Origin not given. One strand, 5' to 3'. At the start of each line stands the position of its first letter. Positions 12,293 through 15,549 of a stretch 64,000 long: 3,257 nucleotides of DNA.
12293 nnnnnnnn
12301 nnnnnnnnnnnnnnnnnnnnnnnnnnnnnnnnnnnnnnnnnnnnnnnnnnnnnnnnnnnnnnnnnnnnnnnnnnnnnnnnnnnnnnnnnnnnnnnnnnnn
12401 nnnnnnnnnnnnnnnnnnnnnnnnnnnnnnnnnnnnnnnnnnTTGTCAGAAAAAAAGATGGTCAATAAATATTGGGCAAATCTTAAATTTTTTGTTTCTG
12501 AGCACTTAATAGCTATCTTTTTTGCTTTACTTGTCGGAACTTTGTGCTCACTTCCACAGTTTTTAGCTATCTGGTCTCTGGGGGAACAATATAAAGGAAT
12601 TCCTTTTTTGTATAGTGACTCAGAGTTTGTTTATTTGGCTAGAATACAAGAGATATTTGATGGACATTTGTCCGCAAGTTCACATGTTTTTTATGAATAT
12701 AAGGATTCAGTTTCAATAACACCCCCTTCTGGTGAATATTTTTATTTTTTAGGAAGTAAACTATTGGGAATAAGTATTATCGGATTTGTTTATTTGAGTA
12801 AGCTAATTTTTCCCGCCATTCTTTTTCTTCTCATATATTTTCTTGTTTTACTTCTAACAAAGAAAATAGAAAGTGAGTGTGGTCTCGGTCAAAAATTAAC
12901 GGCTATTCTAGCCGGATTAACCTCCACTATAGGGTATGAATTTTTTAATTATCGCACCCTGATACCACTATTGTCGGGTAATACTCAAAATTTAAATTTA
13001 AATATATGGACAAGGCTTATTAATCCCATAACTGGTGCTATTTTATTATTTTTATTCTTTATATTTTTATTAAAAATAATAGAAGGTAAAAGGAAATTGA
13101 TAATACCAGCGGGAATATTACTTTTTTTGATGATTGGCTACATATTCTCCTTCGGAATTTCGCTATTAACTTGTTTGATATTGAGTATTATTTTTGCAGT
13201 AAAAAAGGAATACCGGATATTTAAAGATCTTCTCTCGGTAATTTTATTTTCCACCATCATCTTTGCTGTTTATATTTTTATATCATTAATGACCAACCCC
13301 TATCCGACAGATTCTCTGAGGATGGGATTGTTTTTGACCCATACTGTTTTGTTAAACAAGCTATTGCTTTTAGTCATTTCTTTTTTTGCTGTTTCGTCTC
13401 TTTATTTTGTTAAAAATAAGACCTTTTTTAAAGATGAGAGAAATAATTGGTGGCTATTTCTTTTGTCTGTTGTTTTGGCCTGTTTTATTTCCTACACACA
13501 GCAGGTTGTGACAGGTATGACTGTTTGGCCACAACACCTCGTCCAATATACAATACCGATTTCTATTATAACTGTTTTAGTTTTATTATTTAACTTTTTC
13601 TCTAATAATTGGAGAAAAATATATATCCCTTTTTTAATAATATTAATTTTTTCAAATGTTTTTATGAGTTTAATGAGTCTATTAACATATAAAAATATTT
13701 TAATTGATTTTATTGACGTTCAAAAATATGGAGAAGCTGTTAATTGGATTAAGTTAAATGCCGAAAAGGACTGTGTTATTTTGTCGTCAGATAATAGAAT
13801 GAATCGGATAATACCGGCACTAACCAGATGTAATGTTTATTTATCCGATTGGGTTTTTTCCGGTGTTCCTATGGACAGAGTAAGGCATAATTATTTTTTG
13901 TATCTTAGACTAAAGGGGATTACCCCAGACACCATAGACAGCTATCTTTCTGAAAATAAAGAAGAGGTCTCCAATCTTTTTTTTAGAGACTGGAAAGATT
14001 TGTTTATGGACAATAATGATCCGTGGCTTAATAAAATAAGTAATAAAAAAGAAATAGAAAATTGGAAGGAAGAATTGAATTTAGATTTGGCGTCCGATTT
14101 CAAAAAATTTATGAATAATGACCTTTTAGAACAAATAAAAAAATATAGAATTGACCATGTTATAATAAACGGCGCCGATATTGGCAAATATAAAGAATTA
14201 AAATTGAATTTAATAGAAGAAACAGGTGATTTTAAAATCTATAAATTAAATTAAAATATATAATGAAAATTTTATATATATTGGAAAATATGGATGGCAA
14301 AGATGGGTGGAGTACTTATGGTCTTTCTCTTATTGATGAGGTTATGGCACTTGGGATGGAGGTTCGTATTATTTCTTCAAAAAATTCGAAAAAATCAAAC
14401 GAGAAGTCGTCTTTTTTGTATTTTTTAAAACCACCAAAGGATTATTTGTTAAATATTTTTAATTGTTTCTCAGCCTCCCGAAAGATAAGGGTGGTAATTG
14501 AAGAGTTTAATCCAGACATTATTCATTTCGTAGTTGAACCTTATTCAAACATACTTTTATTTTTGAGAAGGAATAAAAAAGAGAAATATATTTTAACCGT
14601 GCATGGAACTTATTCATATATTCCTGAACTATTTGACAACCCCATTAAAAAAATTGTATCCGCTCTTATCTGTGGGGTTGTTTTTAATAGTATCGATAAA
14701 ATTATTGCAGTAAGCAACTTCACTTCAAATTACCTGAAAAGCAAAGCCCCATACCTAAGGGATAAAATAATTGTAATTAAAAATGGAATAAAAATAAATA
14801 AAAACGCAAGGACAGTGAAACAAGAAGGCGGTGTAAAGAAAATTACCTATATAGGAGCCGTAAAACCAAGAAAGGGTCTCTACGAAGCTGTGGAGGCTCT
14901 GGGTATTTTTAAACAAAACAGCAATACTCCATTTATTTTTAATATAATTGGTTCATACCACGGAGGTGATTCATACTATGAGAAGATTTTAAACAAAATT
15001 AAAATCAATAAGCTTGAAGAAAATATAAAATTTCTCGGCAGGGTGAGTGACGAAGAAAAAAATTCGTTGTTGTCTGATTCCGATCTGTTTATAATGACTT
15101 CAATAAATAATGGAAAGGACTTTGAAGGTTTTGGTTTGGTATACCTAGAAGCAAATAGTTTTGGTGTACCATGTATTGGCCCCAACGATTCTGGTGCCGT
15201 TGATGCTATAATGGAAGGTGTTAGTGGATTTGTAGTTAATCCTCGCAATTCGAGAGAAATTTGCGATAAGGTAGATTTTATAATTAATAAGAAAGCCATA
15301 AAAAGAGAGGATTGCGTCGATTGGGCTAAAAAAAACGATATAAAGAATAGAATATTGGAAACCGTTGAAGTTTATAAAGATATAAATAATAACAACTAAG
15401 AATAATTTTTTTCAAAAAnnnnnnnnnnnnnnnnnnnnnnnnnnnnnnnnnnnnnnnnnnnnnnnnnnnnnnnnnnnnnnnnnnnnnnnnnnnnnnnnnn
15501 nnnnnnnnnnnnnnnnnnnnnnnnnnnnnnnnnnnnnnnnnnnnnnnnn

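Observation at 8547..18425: Two diverged AsnB-type amidotransferases inside the glycan island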

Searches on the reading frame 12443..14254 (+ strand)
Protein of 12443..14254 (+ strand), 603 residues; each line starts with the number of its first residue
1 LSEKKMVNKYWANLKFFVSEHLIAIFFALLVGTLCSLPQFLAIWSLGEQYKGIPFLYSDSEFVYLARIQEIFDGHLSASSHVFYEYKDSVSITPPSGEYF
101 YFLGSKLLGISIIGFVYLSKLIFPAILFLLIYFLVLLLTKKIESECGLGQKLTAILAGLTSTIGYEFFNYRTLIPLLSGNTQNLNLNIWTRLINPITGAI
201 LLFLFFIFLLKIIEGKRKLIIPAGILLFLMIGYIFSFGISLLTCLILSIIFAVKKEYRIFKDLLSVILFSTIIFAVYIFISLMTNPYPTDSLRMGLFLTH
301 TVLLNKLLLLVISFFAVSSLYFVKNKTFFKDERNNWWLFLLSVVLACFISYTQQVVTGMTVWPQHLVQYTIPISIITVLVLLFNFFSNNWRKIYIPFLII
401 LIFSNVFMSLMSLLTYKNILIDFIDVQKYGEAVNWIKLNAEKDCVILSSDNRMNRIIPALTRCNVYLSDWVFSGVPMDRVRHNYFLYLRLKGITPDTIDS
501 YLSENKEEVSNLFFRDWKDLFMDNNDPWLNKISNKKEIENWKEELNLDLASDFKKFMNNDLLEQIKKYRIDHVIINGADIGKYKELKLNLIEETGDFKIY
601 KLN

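Call 7: search_protein_families(library=pfam, proteins=[window:12443-14254:+], max_evalue=0.00001)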
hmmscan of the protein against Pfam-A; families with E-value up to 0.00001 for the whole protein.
window:12443-14254:+ (603 aa): 0 families

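Call 28: search_protein_families(library=ncbifam, proteins=[window:12443-14254:+], max_evalue=0.001)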
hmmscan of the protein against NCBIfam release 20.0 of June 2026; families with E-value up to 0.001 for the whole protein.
window:12443-14254:+ (603 aa): 0 families

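Call 64: search_protein_families(library=pfam, proteins=[window:12443-14254:+], max_evalue=1)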
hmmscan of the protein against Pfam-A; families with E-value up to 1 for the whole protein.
window:12443-14254:+ (603 aa): 0 families

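Call 65: search_solved_structures(query=window:12443-14254:+, max_evalue=10)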
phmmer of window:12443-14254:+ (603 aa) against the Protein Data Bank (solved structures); distinct sequences matched with E-value up to 10: 2.
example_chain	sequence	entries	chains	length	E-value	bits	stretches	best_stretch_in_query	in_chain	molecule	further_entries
9q75_A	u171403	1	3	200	0.29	13.2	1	421-474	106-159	Putative Eukaryotic translation initiation factor 4E type 5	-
6o7y_A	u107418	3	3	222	0.35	12.9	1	421-474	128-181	Putative Eukaryotic translation initiation factor 4E type 5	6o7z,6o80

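Call 74: predict_structure(protein=window:12443-14254:+)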
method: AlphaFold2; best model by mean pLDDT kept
length: 603 residues; sequences in the alignment: 1
mean_pLDDT: 44.0   pTM: 0.29
mean pLDDT of the five models: 44.0, 42.5, 41.3, 40.8, 37.3
residues with pLDDT >= 90: 0; 70-90: 0; 50-70: 116; < 50: 487
segments of 3 or more residues with pLDDT < 50: 22-131, 133-144, 148-204, 209-215, 228-235, 279-297, 322-324, 342-344, 350-380, 382-389, 391-397, 399-493, 507-547, 549-603
pLDDT, mean of each block of 10 residues (from residue 1): 60 54 46 41 40 36 36 35 32 40 44 43 46 45 46 45 43 42 42 45 48 49 50 49 57 60 58 52 44 47 50 51 50 50 49 42 41 46 46 47 44 40 34 30 36 34 31 35 46 51 51 41 39 43 46 47 37 29 40 42 41
secondary structure, 60 per line:
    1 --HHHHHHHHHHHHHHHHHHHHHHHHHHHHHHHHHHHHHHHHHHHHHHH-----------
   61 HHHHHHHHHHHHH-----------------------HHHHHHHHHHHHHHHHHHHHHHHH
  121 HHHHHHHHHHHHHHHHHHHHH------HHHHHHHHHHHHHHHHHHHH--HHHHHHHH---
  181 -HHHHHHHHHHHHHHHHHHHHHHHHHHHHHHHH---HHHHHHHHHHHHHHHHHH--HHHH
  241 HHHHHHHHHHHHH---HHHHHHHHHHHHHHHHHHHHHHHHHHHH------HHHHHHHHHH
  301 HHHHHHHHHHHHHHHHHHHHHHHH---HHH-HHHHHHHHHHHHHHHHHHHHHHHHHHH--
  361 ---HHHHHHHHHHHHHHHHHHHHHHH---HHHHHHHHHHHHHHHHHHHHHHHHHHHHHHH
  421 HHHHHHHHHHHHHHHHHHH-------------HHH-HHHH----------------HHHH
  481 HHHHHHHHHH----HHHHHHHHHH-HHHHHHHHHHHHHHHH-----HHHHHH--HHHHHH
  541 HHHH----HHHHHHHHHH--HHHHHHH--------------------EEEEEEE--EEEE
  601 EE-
elements in order: H3-49 H61-73 H97-141 H148-167 H170-177 H182-213 H217-234 H237-253 H257-284 H291-324 H332-358 H364-386 H390-439 H457-460 H477-490 H495-504 H506-521 H527-532 H535-544 H549-558 H561-567 E588-594 E597-602

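Call 85: search_protein_representatives(protein=window:12443-14254:+)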
Query: 603 residues. Proteins with E-value up to 0.001 (for the whole library): 717; up to 1e-10: 445; up to 1e-30: 171. The best 150 are listed.
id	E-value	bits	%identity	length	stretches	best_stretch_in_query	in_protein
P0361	5.6e-162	557.2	47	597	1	8-601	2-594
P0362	7.6e-124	431.2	40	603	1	14-594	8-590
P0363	1.1e-120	420.7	39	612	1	16-575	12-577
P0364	1.5e-119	417.1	40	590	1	12-578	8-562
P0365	8.8e-119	414.5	39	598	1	15-590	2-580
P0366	1.8e-117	410.1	40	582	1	17-575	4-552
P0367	2.0e-113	396.8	36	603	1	17-595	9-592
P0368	2.2e-113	396.7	40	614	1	9-576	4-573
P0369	9.2e-112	391.3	39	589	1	22-601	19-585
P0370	1.9e-110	387.0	40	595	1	16-557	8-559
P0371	3.9e-107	376.1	40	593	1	17-577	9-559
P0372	5.8e-107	375.5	37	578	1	18-602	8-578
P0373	6.0e-107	375.4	39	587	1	17-577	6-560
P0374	1.1e-105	371.3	37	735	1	16-600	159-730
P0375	2.5e-104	366.8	41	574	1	22-559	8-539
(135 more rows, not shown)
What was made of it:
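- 12443..14254 (+): 603-aa polytopic membrane protein with a GT-C glycosyltransferase fold. It is the predicted extracytoplasmic transferase that uses the polyprenyl-P-sugar. The family has 717 representatives (call 85).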

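Call 87: search_solved_structures(query=A2, max_evalue=10, show_alignments=2)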
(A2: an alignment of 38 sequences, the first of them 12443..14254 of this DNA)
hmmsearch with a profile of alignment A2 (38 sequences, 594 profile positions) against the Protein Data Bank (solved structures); distinct sequences matched with E-value up to 10: 8.
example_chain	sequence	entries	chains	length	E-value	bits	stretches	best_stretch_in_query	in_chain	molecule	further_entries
7r0f_A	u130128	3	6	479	0.62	11.7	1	498-572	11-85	Anaerobic nitric oxide reductase flavorubredoxin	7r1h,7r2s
7r2p_A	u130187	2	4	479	0.63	11.7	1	498-572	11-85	Anaerobic nitric oxide reductase flavorubredoxin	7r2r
6mjp_G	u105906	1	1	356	0.68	11.5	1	157-241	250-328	LPS export ABC transporter permease LptG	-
6etb_A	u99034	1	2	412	0.91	11.1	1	498-572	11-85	Anaerobic nitric oxide reductase flavorubredoxin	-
4d02_A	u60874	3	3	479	1.2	10.8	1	498-572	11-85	ANAEROBIC NITRIC OXIDE REDUCTASE FLAVORUBREDOXIN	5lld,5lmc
7r1j_A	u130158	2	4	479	1.2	10.8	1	498-572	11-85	Anaerobic nitric oxide reductase flavorubredoxin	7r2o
2mxx_A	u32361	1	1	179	2.1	9.9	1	484-571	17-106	Amylase-binding protein AbpA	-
8k4p_A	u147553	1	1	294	8.8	7.9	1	103-167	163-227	G protein-coupled receptor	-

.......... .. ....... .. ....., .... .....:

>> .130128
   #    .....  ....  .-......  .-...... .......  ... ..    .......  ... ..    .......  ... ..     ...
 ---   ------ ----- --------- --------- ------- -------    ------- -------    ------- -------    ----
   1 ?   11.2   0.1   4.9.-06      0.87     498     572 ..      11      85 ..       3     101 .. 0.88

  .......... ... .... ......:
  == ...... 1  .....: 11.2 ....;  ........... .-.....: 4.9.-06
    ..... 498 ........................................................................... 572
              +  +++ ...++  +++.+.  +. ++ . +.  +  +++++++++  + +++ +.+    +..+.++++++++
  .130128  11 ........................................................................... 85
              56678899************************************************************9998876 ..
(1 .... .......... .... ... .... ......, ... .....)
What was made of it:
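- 12443..14254 (+): No Pfam or PDB sequence match (calls 7, 64, 65, 87).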

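Call 91: predict_structure(alignment_id=A2)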
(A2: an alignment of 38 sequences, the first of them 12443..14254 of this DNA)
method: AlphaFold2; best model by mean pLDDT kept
length: 603 residues; sequences in the alignment: 38
mean_pLDDT: 92.1   pTM: 0.93
mean pLDDT of the five models: 92.1, 91.5, 91.2, 90.1, 90.0
residues with pLDDT >= 90: 463; 70-90: 129; 50-70: 11; < 50: 0
segments of 3 or more residues with pLDDT < 50: none
pLDDT, mean of each block of 10 residues (from residue 1): 77 89 97 96 96 91 95 92 89 91 97 96 98 96 71 97 89 89 89 96 98 97 98 94 98 97 98 94 74 88 93 94 79 87 97 93 91 97 89 94 95 93 95 96 94 94 93 85 94 96 94 92 89 94 96 96 92 89 83 92 82
secondary structure, 60 per line:
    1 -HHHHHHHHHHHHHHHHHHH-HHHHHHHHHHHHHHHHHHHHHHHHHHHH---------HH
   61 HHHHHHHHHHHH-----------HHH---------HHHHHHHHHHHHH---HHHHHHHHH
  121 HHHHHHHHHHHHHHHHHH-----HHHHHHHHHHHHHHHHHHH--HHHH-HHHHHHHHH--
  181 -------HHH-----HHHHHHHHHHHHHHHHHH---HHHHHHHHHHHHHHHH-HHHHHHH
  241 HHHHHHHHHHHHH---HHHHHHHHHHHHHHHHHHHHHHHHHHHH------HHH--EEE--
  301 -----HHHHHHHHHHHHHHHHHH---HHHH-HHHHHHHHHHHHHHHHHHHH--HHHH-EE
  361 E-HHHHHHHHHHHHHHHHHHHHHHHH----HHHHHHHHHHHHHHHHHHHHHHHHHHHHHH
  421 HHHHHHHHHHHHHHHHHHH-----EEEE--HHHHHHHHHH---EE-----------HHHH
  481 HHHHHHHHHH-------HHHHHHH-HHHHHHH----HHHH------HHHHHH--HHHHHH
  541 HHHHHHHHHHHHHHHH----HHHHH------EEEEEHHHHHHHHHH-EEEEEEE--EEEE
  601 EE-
elements in order: H2-20 H22-49 H59-72 H96-108 H112-138 H144-162 H165-168 H170-178 H196-213 H217-232 H234-253 H257-284 E296-298 H306-323 H327-330 H332-351 H354-357 E359-361 H363-386 H391-439 E445-448 H451-460 H477-490 H498-504 H506-512 H517-520 H527-532 H535-556 H561-565 E572-576 H577-586 E588-594 E597-602
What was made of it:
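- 12443..14254 (+): The AF2 model built with a 38-sequence alignment has pLDDT 92.1 and pTM 0.93 (call 91).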

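Call 94: fold_search(model_id=the predicted structure, library=pdb)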
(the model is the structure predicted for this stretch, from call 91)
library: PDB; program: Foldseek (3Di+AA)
matches with E <= 10: 336; with E <= 0.001: 20
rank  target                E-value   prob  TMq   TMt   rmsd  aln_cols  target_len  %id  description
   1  6gxc_A                9.5e-08  1.00  0.48  0.42  10.2       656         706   11  Bacterial oligosaccharyltransferase PglB in complex with an inhibitory peptide and a reactive lipid-linked oligosaccha (released 2018-11-14)
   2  5ogl_A                3.5e-07  1.00  0.48  0.42  10.2       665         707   11  Structure of bacterial oligosaccharyltransferase PglB in complex with an acceptor peptide and an lipid-linked oligosac (released 2017-10-25)
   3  3rce_A                4.6e-07  1.00  0.48  0.43  12.9       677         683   12  Bacterial oligosaccharyltransferase PglB (released 2011-06-15)
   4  7oci_F                2.8e-06  1.00  0.46  0.44  13.2       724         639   12  Cryo-EM structure of yeast Ost6p containing oligosaccharyltransferase complex (released 2022-02-16)
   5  6s7t_A                4.4e-06  1.00  0.42  0.37   9.4       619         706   10  Cryo-EM structure of human oligosaccharyltransferase complex OST-B (released 2019-12-18)
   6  6s7o_A                7.6e-06  1.00  0.46  0.43   9.0       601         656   11  Cryo-EM structure of human oligosaccharyltransferase complex OST-A (released 2019-12-18)
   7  8if8_C                7.9e-06  1.00  0.50  0.51  10.6       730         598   10  Arabinosyltransferase AftA (released 2023-05-31)
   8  8b6l_I                1.1e-05  1.00  0.43  0.39  11.6       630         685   11  Subtomogram average of the human Sec61-TRAP-OSTA-translocon (released 2022-12-07)
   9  8agc_A                1.4e-05  1.00  0.42  0.38  15.9       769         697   11  Structure of yeast oligosaccharylransferase complex with lipid-linked oligosaccharide and non-acceptor peptide bound (released 2022-12-07)
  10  7zlg_A                1.7e-05  1.00  0.38  0.35  13.5       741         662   12  Cryo-EM structure of C-mannosyltransferase CeDPY19, in complex with acceptor peptide and bound to CMT2-Fab and anti-Fa (released 2023-01-11)
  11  8if8_B                2.1e-05  1.00  0.45  0.44   8.3       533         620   12  Arabinosyltransferase AftA (released 2023-05-31)
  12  7zlh_A                4.0e-05  1.00  0.37  0.35  13.3       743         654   10  Cryo-EM structure of C-mannosyltransferase CeDPY19, in apo state, bound to CMT2-Fab and anti-Fab nanobody (released 2023-01-11)
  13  8pn9_A                6.6e-05  1.00  0.46  0.43   8.3       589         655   11  Structure of human oligosaccharyltransferase OST-A complex bound to NGI-1 (released 2024-05-08)
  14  5ezm                  6.6e-05  1.00  0.43  0.47  13.2       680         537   10  Crystal Structure of ArnT from Cupriavidus metallidurans in the apo state (released 2016-02-17)
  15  5f15                  7.3e-05  1.00  0.45  0.49  13.1       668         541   10  Crystal Structure of ArnT from Cupriavidus metallidurans bound to Undecaprenyl phosphate (released 2016-02-17)
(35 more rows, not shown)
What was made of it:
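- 12443..14254 (+): Foldseek finds PglB at 9.5e-8 (call 94).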

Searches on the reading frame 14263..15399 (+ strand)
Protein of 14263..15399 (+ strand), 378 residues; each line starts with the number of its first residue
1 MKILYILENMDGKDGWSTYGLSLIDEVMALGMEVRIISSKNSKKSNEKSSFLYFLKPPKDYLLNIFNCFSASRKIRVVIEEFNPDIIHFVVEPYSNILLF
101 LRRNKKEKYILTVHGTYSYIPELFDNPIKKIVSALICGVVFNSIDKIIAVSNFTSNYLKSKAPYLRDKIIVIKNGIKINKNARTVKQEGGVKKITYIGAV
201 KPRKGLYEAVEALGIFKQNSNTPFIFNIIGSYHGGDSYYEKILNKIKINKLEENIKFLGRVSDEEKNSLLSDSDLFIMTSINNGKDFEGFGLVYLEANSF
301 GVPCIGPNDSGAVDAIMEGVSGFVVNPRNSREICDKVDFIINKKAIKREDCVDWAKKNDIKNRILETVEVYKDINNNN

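Call 7: search_protein_families(library=pfam, proteins=[window:14263-15399:+], max_evalue=0.00001)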
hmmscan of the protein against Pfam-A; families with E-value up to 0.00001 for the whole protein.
window:14263-15399:+ (378 aa): 6 families
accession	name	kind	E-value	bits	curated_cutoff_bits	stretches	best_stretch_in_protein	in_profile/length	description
PF00534.26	Glycos_transf_1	-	1.9e-30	106.1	26.4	1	187-357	11-171/172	Glycosyl transferases group 1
PF13692.12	Glyco_trans_1_4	-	5.4e-21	75.8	27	1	192-341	2-140/142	Glycosyl transferases group 1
PF13439.12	Glyco_transf_4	-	1.6e-18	67.7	28.5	1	16-178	4-168/170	Glycosyltransferase Family 4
PF13477.12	Glyco_trans_4_2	-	1.1e-10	42.2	23.4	1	17-151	10-139/139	Glycosyl transferase 4-like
PF20706.3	GT4-conflict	-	2.6e-09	37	26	1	166-323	171-327/385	Family 4 Glycosyltransferase in conflict systems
PF13579.12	Glyco_trans_4_4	-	2.3e-06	28.5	29.7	1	16-175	3-158/158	Glycosyl transferase 4-like domain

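Call 67: search_protein_families(library=ncbifam, proteins=[window:14263-15399:+], max_evalue=1e-8)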
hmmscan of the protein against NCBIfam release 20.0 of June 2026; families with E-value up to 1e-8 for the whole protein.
window:14263-15399:+ (378 aa): 13 families
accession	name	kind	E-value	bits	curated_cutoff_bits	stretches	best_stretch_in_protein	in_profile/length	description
NF041876.1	EPS_EpsE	equivalog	5.8e-22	78.5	400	1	160-345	179-363/389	exopolysaccharide biosynthesis GT4 family glycosyltransferase EpsE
NF041010.1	glycosy_Agl16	equivalog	8.8e-19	67.6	575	1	103-347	101-322/352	glycosylation protein Agl16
NF007396.0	PRK09922.1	equivalog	2.7e-16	59.4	385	1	1-352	3-335/361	lipopolysaccharide 1,6-galactosyltransferase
TIGR03999.1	thiol_BshA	equivalog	4.2e-16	58.8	273.7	1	70-355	71-353/375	N-acetyl-alpha-D-glucosaminyl L-malate synthase BshA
NF038255.1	exopoly_VpsD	equivalog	1.1e-15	57.4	300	1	57-306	75-311/381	VpsD family glycosyltransferase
NF038295.1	EPS_HpsP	equivalog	7.1e-15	54.9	550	1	80-346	91-355/388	hormogonium polysaccharide biosynthesis glycosyltransferase HpsP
TIGR04005.1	wcaL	equivalog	8.1e-15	54.6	537.6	1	141-338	172-365/406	colanic acid biosynthesis glycosyltransferase WcaL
NF046085.1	XrtY_assoc_Gly1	equivalog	1e-14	54.2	400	1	125-348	143-354/387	XrtY-associated glycosyltransferase XYAG1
TIGR04157.1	glyco_rSAM_CFB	subfamily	3.2e-14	52.7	400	1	139-346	165-369/406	TIGR04157 family glycosyltransferase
NF038229.1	Glyco4_Geo_Pelo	equivalog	2.5e-11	43.2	400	1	73-348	45-306/338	GPMC system family 4 glycosyltransferase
NF047684.1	TeichurnBiosyTuaC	equivalog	2.2e-10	40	550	1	81-349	106-360/391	teichuronic acid biosynthesis protein TuaC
TIGR03088.1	stp2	hypoth_equivalog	5.3e-10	38.9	409.05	1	144-372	137-367/374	TIGR03088 family PEP-CTERM/XrtA system glycosyltransferase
NF038011.1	PelF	equivalog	2.4e-09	36.8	100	1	138-321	252-426/489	GT4 family glycosyltransferase PelF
